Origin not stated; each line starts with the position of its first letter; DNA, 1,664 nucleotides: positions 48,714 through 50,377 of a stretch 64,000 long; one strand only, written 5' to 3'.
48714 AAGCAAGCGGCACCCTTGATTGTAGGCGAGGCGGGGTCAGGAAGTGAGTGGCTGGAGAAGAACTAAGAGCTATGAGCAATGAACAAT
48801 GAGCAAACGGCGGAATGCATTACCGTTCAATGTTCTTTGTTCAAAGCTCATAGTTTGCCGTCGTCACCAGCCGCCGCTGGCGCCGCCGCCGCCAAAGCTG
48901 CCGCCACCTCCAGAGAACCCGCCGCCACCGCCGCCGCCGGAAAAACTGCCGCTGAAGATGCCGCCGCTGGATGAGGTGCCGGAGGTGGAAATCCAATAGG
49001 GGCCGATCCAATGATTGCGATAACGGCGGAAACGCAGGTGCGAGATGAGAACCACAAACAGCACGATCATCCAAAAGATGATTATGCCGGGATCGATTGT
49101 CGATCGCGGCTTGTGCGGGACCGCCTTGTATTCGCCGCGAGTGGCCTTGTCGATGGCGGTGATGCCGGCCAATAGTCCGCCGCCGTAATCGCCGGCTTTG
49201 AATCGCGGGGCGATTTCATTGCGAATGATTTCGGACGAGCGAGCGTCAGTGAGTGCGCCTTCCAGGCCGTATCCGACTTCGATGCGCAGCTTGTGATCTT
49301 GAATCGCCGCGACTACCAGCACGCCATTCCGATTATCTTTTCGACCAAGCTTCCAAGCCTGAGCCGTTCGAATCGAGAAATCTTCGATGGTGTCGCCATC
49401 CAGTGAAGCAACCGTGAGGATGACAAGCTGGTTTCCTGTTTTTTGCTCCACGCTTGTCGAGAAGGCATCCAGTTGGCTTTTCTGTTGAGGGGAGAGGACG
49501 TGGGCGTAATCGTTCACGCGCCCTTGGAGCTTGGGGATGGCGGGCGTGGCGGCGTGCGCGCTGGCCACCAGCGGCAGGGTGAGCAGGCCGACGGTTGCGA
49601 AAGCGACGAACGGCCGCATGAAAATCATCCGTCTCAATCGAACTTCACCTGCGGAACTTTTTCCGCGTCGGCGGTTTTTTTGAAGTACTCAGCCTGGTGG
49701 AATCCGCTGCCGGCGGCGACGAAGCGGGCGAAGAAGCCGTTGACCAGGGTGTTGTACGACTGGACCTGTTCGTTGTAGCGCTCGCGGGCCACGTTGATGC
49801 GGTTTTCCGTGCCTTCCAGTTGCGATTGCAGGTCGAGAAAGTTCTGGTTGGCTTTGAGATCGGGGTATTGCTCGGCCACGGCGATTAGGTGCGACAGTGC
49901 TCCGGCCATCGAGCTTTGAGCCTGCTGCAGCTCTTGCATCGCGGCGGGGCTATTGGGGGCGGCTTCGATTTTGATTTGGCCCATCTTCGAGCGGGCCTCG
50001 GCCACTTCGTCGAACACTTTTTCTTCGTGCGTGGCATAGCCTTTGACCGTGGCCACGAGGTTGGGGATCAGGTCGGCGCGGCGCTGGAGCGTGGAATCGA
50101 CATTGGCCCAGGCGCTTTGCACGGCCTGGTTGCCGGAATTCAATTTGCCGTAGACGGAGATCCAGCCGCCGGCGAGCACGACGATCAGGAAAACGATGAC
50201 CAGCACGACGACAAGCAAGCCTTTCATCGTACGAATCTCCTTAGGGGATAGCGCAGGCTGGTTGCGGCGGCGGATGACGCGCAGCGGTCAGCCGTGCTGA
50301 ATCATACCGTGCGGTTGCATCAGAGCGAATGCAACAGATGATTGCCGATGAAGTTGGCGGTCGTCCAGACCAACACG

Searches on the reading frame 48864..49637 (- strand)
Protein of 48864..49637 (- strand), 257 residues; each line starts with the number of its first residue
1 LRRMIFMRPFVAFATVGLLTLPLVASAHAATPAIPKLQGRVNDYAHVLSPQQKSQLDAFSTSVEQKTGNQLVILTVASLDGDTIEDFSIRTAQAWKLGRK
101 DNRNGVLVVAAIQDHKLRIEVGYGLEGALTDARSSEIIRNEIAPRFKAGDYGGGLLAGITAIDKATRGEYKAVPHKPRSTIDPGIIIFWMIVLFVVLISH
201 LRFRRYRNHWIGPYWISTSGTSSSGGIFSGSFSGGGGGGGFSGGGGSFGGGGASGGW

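Call 79: search_protein_families(library=pfam, proteins=[window:48864-49637:-], max_evalue=0.00001)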
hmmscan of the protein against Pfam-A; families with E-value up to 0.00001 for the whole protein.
window:48864-49637:- (257 aa): 1 family
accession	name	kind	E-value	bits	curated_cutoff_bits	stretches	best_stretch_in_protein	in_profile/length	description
PF04536.20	TPM_phosphatase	-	3.7e-43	147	22.1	1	41-164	1-124/125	TPM domain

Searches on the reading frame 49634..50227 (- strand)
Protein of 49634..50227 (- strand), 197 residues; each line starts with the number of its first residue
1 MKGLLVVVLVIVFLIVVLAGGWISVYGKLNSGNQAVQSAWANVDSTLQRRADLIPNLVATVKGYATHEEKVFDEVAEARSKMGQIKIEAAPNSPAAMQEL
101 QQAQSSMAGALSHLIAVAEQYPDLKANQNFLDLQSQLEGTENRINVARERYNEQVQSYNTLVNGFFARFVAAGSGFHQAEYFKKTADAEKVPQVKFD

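Call 79: search_protein_families(library=pfam, proteins=[window:49634-50227:-], max_evalue=0.00001)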
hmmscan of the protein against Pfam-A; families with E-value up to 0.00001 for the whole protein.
window:49634-50227:- (197 aa): 1 family
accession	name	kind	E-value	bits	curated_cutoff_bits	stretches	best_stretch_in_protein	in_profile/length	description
PF04011.17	LemA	-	1.3e-57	194.3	26.2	1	39-196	1-149/149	LemA family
